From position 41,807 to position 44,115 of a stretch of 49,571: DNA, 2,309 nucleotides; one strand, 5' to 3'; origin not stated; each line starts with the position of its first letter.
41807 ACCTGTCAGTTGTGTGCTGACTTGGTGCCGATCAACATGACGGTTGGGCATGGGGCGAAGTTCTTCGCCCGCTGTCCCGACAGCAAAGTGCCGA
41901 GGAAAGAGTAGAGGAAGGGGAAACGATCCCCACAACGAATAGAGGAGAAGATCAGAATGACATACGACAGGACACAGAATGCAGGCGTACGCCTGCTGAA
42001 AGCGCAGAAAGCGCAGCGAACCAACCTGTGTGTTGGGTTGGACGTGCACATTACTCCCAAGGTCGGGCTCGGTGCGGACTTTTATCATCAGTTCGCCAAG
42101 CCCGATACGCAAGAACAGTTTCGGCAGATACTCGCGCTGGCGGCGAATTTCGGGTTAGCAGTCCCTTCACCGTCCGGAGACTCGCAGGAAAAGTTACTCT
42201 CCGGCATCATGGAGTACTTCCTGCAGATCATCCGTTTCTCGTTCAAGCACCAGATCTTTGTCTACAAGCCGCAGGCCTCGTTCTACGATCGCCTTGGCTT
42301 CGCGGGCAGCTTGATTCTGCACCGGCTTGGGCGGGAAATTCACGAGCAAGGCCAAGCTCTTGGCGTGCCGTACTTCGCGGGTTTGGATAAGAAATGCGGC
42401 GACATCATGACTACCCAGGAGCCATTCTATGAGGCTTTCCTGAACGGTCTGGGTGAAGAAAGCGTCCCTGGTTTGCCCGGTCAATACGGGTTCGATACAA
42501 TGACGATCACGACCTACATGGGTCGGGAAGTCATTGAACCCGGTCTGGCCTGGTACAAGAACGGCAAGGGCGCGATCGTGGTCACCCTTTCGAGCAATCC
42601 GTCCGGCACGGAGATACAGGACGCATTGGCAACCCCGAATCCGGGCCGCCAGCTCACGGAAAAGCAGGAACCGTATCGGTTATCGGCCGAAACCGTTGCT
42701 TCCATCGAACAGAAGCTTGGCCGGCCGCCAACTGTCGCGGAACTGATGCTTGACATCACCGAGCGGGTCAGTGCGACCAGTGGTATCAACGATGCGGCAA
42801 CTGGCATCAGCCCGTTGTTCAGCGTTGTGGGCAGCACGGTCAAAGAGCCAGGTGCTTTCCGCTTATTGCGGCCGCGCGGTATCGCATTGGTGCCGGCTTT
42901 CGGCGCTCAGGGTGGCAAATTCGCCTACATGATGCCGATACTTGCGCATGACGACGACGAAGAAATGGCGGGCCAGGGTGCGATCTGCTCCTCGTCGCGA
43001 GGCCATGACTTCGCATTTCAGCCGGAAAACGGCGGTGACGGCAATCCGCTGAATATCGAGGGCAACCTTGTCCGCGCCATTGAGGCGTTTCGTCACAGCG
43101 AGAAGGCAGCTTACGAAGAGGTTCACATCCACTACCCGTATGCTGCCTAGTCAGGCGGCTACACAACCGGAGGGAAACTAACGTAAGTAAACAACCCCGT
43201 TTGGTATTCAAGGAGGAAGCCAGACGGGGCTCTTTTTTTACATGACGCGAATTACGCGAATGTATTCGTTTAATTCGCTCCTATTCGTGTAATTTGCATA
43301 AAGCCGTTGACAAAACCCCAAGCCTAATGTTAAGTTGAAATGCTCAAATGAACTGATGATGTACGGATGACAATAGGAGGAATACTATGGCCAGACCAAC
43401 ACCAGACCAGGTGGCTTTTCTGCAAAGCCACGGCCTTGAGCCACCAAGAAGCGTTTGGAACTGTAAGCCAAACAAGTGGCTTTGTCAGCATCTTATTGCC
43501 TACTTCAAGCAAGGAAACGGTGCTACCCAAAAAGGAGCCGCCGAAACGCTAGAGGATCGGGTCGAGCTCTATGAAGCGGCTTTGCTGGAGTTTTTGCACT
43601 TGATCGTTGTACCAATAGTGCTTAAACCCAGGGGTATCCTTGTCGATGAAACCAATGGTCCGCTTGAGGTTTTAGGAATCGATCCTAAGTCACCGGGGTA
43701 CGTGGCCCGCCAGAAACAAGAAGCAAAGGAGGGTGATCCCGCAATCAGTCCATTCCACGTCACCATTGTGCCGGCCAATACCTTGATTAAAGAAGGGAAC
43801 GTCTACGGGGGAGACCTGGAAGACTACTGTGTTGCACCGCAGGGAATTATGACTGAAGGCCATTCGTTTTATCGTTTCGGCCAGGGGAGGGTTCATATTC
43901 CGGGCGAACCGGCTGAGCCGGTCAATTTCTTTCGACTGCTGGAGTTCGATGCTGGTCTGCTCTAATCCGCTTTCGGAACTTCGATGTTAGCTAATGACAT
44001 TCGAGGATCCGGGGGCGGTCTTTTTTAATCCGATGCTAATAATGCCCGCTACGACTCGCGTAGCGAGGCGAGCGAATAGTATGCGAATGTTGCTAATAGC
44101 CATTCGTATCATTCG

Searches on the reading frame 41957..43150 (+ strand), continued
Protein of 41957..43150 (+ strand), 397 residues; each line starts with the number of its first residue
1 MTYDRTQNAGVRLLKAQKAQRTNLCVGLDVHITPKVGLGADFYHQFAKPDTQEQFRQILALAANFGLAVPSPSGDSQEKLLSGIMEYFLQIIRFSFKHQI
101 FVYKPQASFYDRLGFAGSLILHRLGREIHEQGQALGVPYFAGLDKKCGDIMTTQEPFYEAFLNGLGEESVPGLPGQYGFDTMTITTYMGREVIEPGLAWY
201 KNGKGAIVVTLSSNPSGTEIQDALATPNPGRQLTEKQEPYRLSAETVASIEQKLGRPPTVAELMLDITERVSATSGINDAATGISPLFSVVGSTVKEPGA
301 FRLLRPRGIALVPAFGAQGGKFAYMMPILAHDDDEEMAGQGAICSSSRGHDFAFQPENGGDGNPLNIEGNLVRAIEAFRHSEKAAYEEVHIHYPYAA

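Call 16: find_encoding_contigs(protein=P0003, flank=10000, max_places=2)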
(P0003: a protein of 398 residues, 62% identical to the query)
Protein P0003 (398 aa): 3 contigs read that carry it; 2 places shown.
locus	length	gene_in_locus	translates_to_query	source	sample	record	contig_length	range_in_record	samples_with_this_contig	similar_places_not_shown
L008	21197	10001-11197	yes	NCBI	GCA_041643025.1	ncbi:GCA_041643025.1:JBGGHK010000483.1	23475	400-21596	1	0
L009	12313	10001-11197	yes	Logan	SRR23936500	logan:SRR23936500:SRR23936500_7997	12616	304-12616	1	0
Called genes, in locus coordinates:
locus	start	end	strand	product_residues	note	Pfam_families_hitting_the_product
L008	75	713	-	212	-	PF01813:ATP-synt_D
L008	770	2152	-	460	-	PF02874:ATP-synt_ab_N, PF00006:ATP-synt_ab, PF22919:ATP-synt_VA_C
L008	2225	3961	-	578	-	PF02874:ATP-synt_ab_N, PF16886:ATP-synt_ab_Xtn, PF00006:ATP-synt_ab, PF22919:ATP-synt_VA_C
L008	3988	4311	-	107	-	PF01990:ATP-synt_F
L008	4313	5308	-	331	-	PF01992:vATP-synt_AC39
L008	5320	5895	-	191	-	PF01991:vATP-synt_E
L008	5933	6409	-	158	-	PF00137:ATP-synt_C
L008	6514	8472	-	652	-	PF01496:V_ATPase_I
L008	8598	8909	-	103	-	-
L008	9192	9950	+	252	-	PF00156:Pribosyltran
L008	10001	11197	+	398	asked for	-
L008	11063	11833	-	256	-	-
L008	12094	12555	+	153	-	-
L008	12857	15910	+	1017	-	PF00580:UvrD-helicase, PF01443:Viral_helicase1 (faint), PF13245:AAA_19, PF13604:AAA_30 (faint), PF13361:UvrD_C, PF13538:UvrD_C_2 (faint), PF12705:PDDEXK_1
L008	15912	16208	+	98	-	PF05258:DciA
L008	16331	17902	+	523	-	PF01875:Memo, PF01871:AMMECR1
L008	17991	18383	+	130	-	-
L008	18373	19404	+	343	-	PF02912:Phe_tRNA-synt_N, PF01409:tRNA-synt_2d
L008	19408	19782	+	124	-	-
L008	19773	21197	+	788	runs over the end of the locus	PF01588:tRNA_bind, PF03483:B3_4, PF03484:B5, PF17759:tRNA_synthFbeta, PF03147:FDX-ACB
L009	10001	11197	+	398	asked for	-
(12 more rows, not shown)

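Call 17: find_encoding_contigs(protein=P0006, flank=10000, max_places=2)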
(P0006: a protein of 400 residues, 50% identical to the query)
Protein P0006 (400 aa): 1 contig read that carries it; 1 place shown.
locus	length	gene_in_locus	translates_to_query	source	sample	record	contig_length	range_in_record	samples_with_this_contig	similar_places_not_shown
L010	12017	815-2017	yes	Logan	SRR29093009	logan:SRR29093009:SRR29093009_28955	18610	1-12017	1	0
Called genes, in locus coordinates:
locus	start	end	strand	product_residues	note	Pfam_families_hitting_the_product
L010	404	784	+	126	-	-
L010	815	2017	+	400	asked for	PF00215:OMPdecase (weak)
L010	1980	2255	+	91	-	-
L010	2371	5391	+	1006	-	PF00580:UvrD-helicase, PF01443:Viral_helicase1 (faint), PF13245:AAA_19, PF13604:AAA_30 (faint), PF13361:UvrD_C, PF13538:UvrD_C_2 (weak), PF12705:PDDEXK_1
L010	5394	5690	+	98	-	PF05258:DciA (weak)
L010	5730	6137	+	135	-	-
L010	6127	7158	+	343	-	PF02912:Phe_tRNA-synt_N, PF01409:tRNA-synt_2d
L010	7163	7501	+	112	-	-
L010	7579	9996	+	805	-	PF01588:tRNA_bind, PF03483:B3_4, PF03484:B5, PF17759:tRNA_synthFbeta, PF03147:FDX-ACB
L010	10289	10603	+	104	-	-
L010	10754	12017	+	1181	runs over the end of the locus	PF02811:PHP, PF07733:DNA_pol3_alpha, PF17657:DNA_pol3_finger, PF14579:HHH_6, PF01336:tRNA_anti-codon (weak)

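Call 18: find_encoding_contigs(protein=P0010, flank=10000, max_places=2)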
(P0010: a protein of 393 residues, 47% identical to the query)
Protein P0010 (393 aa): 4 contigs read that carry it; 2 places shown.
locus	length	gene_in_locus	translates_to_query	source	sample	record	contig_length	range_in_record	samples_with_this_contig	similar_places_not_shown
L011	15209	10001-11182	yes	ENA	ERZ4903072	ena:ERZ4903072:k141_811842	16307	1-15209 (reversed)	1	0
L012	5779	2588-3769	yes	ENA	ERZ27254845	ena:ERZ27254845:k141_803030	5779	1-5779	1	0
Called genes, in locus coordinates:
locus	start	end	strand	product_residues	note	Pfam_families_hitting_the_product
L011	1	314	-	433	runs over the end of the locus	PF08245:Mur_ligase_M, PF02875:Mur_ligase_C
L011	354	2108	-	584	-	PF03717:PBP_dimer, PF00905:Transpeptidase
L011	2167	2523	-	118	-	-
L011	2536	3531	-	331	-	PF01795:Methyltransf_5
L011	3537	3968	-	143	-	PF02381:MraZ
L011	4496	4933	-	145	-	-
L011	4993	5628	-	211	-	-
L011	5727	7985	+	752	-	-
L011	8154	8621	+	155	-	-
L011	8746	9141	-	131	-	PF16320:Ribosomal_L12_N, PF00542:Ribosomal_L12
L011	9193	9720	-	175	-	PF00466:Ribosomal_L10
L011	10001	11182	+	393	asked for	PF00215:OMPdecase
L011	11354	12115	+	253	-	PF18884:TSP3_bac (weak), PF03734:YkuD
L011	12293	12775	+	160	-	-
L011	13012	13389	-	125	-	PF18895:T4SS_pilin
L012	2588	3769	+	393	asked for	PF00215:OMPdecase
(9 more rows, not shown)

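Call 19: find_encoding_contigs(protein=P0018, flank=10000, max_places=2)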
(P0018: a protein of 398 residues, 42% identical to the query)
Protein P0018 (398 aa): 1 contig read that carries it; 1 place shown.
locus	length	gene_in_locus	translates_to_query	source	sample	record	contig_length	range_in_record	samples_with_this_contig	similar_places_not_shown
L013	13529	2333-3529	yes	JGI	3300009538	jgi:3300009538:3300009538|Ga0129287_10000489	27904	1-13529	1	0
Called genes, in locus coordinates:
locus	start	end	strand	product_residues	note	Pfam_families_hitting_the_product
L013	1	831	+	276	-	?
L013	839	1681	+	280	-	PF08713:DNA_alkylation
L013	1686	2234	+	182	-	-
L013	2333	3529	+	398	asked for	PF00215:OMPdecase (weak)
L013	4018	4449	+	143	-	PF02381:MraZ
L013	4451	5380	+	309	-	PF01209:Ubie_methyltran (faint), PF01795:Methyltransf_5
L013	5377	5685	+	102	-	-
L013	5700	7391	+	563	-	PF03717:PBP_dimer, PF00905:Transpeptidase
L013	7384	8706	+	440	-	PF08245:Mur_ligase_M, PF02875:Mur_ligase_C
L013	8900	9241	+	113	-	-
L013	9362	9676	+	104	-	PF00829:Ribosomal_L21p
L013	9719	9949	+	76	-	-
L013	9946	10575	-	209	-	PF21176:RecR_HhH (weak), PF13662:Toprim_4, PF21175:RecR_C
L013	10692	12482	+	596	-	PF00009:GTP_EFTU, PF22042:EF-G_D2 (weak), PF03144:GTP_EFTU_D2, PF14492:EFG_III (weak), PF00679:EFG_C (weak), PF06421:LepA_C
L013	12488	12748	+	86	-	PF04977:DivIC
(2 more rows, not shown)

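Call 57: predict_structure(alignment_id=A1)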
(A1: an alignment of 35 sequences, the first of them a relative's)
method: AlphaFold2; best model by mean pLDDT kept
length: 397 residues; sequences in the alignment: 35
mean_pLDDT: 92.5   pTM: 0.92
mean pLDDT of the five models: 92.5, 91.5, 91.3, 90.2, 89.2
residues with pLDDT >= 90: 318; 70-90: 67; 50-70: 12; < 50: 0
segments of 3 or more residues with pLDDT < 50: none
pLDDT, mean of each block of 10 residues (from residue 1): 87 97 97 92 97 96 91 82 98 98 97 95 97 96 86 90 91 93 89 94 95 76 91 92 95 96 95 97 96 84 96 79 91 87 93 94 97 96 94 87
secondary structure, 60 per line:
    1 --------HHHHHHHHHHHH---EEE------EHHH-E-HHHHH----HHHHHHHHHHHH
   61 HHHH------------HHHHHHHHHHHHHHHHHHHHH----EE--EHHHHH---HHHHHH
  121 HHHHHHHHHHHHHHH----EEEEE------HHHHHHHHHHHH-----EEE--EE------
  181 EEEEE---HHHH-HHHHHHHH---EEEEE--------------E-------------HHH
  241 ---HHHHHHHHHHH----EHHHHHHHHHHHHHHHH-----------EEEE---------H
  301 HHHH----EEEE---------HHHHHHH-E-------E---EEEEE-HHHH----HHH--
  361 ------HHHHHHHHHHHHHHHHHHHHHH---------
elements in order: H9-20 E24-26 H40-44 H49-64 H77-97 H107-111 H115-135 E140-144 H151-162 E168-170 E181-185 H189-192 H194-201 E205-209 H244-254 H260-275 E287-290 H300-304 E309-312 H322-328 E342-346 H348-351 H367-388

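Call 60: fold_search(model_id=the predicted structure, library=pdb)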
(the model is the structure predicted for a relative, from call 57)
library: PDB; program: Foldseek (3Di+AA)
matches with E <= 10: 1241; with E <= 0.001: 41
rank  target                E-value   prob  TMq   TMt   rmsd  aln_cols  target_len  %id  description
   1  3v75                  5.9e-14  1.00  0.57  0.76   5.7       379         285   21  Crystal structure of putative orotidine 5'-phosphate decarboxylase from Streptomyces avermitilis ma-4680 (released 2012-05-09)
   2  2guu                  5.0e-12  1.00  0.60  0.74   7.7       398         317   16  crystal structure of Plasmodium vivax orotidine 5-monophosphate decarboxylase with 6-aza-UMP bound (released 2006-05-16)
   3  3bar_A                5.9e-12  1.00  0.57  0.68   8.4       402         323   17  Crystal structure of Plasmodium falciparum orotidine 5'-phosphate decarboxylase covalently modified by 6-azido-UMP (released 2008-01-29)
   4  3r89_A                6.2e-12  1.00  0.58  0.78   5.1       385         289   17  Crystal structure of orotidine 5-phosphate decarboxylase from Anaerococcus prevotii DSM 20548 (released 2011-04-06)
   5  4mjz_A                8.6e-12  1.00  0.56  0.75   6.5       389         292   21  2.75 Angstrom Resolution Crystal Structure of Putative Orotidine-monophosphate-decarboxylase from Toxoplasma gondii. (released 2013-09-25)
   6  4mjz_B                1.4e-11  1.00  0.59  0.79   5.0       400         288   20  2.75 Angstrom Resolution Crystal Structure of Putative Orotidine-monophosphate-decarboxylase from Toxoplasma gondii. (released 2013-09-25)
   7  3qw4_B                1.8e-11  1.00  0.48  0.43   7.0       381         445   18  Structure of Leishmania donovani UMP synthase (released 2011-04-20)
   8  3s9y_A                2.3e-11  1.00  0.57  0.68   8.3       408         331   16  Crystal Structure of P. falciparum orotidine 5'-monophosphate decarboxylase complexed with 5-fluoro-6-amino-UMP in spa (released 2012-04-18)
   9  3n2m_A                2.4e-11  1.00  0.61  0.72   7.6       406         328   17  Crystal structure of Plasmodium falciparum orotidine 5'-monophosphate decarboxylase complexed with 5-fluoro-6-amino-UM (released 2011-04-06)
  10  2qaf_A                2.7e-11  1.00  0.58  0.68   8.0       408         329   16  Crystal structure of Plasmodium falciparum orotidine 5'-phosphate decarboxylase covalently modified by 6-iodo-UMP (released 2008-04-29)
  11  2q8z_A                3.2e-11  1.00  0.60  0.71   7.4       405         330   17  Crystal structure of Plasmodium falciparum orotidine 5'-phosphate decarboxylase complexed with 6-amino-UMP (released 2008-01-29)
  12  3s9y_B                3.2e-11  1.00  0.57  0.69   8.1       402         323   16  Crystal Structure of P. falciparum orotidine 5'-monophosphate decarboxylase complexed with 5-fluoro-6-amino-UMP in spa (released 2012-04-18)
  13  2ffc                  3.6e-11  1.00  0.60  0.73   6.7       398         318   17  Crystal Structure of Plasmodium Vivax Orotidine-Monophosphate-Decarboxyl UMP Bound (released 2006-01-17)
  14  3bar_B                5.0e-11  1.00  0.56  0.68   8.7       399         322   17  Crystal structure of Plasmodium falciparum orotidine 5'-phosphate decarboxylase covalently modified by 6-azido-UMP (released 2008-01-29)
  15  3bpw_B                5.3e-11  1.00  0.56  0.68   8.6       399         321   16  Crystal Structure of P. falciparum Orotidine 5'-monophosphate Decarboxylase Complexed with XMP (released 2008-11-18)
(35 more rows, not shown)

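Call 62: search_protein_families(library=ncbifam, proteins=[L008:9255-9950:+, L007:10541-11338:-, P0024, P0031], max_evalue=0.00001)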
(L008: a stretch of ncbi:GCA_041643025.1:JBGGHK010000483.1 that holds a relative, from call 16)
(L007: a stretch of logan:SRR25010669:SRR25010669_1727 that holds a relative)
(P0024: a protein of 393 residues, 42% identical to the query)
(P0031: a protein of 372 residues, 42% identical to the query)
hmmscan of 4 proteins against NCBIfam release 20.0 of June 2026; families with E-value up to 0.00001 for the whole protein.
L008:9255-9950:+ (231 aa): 12 families
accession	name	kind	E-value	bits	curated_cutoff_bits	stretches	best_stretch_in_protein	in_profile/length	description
TIGR01367.1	pyrE_Therm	equivalog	1.2e-21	77.2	150.25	1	20-209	12-182/187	orotate phosphoribosyltransferase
TIGR00336.1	pyrE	equivalog_domain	6.5e-17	61.8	106.8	1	38-175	23-152/173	orotate phosphoribosyltransferase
NF002620.0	PRK02277.1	subfamily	4.3e-10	39.6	115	1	43-175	59-185/201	orotate phosphoribosyltransferase-like protein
NF005592.0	PRK07322.1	subfamily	2e-07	30.6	143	1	122-176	111-166/180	adenine phosphoribosyltransferase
NF002633.0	PRK02304.1-2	equivalog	2.3e-07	30.7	224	1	44-177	24-157/172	adenine phosphoribosyltransferase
NF004689.0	PRK06031.1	equivalog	3.4e-07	29.7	175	1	49-171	65-194/233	phosphoribosyltransferase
NF010382.0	PRK13809.1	equivalog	4.6e-07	29.4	208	1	126-185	113-172/210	orotate phosphoribosyltransferase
NF006328.0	PRK08558.1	equivalog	7.5e-07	29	184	1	38-173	81-218/238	adenine phosphoribosyltransferase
NF002634.0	PRK02304.1-3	equivalog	1.2e-06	28.3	170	0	127-174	114-161/182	adenine phosphoribosyltransferase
NF002636.0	PRK02304.1-5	equivalog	5.6e-06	26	125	0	130-176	116-162/176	adenine phosphoribosyltransferase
TIGR01090.1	apt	equivalog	6e-06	26.5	185.85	0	46-176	24-154/169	adenine phosphoribosyltransferase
TIGR01743.1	purR_Bsub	equivalog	9.2e-06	24.8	258.7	0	40-173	100-236/268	pur operon repressor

L007:10541-11338:- (265 aa): 6 families
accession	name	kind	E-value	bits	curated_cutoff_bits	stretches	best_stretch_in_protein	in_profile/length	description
NF009833.0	PRK13307.1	equivalog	1.7e-48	165.4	274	2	109-264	227-379/392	bifunctional 5,6,7,8-tetrahydromethanopterin hydro-lyase/3-hexulose-6-phosphate synthase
TIGR03128.2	RuMP_HxlA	equivalog_domain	4.1e-27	95.2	200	1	110-244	53-186/205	3-hexulose-6-phosphate synthase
NF005442.0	PRK07028.1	equivalog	2e-25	89.3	593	1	110-261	59-207/430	bifunctional hexulose-6-phosphate synthase/ribonuclease regulator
NF041755.1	RuMP_HxlAB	equivalog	5.8e-23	81.5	500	1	110-260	58-206/391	bifunctional 3-hexulose-6-phosphate synthase/6-phospho-3-hexuloisomerase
NF009832.1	PRK13306.1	subfamily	4.1e-09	36.2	250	0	110-263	57-209/215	3-dehydro-L-gulonate-6-phosphate decarboxylase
NF009831.0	PRK13305.1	equivalog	2.5e-06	27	294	0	110-262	58-209/220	3-keto-L-gulonate-6-phosphate decarboxylase UlaD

P0024 (393 aa): 2 families
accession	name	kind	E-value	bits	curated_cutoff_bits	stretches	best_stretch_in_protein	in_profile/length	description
TIGR02127.1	pyrF_sub2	equivalog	2.4e-33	115.4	110.6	1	9-328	4-232/261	orotidine-5'-phosphate decarboxylase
NF004034.0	PRK05500.1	equivalog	5e-07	28.7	656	1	85-223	40-157/478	bifunctional orotidine-5'-phosphate decarboxylase/orotate phosphoribosyltransferase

P0031 (372 aa): 2 families
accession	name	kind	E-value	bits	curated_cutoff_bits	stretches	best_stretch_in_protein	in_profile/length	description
TIGR02127.1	pyrF_sub2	equivalog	1.9e-35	122.3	110.6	1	6-308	4-232/261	orotidine-5'-phosphate decarboxylase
NF004034.0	PRK05500.1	equivalog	4.7e-06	25.5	656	1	73-215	38-157/478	bifunctional orotidine-5'-phosphate decarboxylase/orotate phosphoribosyltransferase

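Call 68: search_protein_families(library=pfam, proteins=[L008:12088-12555:+, L010:404-784:+], max_evalue=0.01)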
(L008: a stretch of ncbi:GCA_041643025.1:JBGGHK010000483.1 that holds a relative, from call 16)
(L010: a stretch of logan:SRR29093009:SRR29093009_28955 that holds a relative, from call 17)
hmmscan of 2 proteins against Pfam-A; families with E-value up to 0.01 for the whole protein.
L008:12088-12555:+ (155 aa): 0 families

L010:404-784:+ (126 aa): 0 families

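Call 86: search_protein_families(library=phrogs, proteins=[L008:12088-12555:+, L010:404-784:+], max_evalue=0.01)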
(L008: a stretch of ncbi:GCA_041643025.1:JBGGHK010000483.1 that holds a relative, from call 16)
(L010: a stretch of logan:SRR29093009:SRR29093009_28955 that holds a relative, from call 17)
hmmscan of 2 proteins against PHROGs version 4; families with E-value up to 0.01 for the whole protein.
L008:12088-12555:+ (155 aa): 0 families

L010:404-784:+ (126 aa): 0 families

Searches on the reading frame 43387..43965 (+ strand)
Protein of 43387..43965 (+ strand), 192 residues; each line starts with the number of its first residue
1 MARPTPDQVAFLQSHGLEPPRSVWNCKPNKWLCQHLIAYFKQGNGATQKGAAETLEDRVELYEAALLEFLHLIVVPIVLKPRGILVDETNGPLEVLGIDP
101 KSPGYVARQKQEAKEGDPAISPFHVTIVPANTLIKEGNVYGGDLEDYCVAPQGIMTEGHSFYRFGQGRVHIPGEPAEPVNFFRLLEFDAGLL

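Call 4: search_protein_families(library=pfam, proteins=[window:43387-43965:+], max_evalue=0.01)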
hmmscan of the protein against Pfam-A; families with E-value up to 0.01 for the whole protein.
window:43387-43965:+ (192 aa): 0 families

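Call 5: search_protein_families(library=ncbifam, proteins=[window:43387-43965:+], max_evalue=0.1)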
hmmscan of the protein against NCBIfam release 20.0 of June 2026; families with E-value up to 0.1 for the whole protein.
window:43387-43965:+ (192 aa): 0 families

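Call 59: search_protein_representatives(protein=window:43387-43965:+)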
Query: 192 residues. Proteins with E-value up to 0.001 (for the whole library): 2; up to 1e-10: 2; up to 1e-30: 1. The best 2 are listed.
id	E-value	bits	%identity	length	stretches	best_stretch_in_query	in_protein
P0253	4.9e-84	297.7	70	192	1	1-192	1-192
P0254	3.9e-11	59.7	52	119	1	1-113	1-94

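Call 68: search_protein_families(library=pfam, proteins=[window:43387-43965:+], max_evalue=0.01)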
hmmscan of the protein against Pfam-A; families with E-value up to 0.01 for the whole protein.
window:43387-43965:+ (192 aa): 0 families

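Call 86: search_protein_families(library=phrogs, proteins=[window:43387-43965:+, P0253, P0254], max_evalue=0.01)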
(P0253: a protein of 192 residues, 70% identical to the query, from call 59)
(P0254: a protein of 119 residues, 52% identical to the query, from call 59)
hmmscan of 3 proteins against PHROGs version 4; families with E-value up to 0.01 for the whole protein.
window:43387-43965:+ (192 aa): 0 families

P0253 (192 aa): 0 families

P0254 (119 aa): 0 families
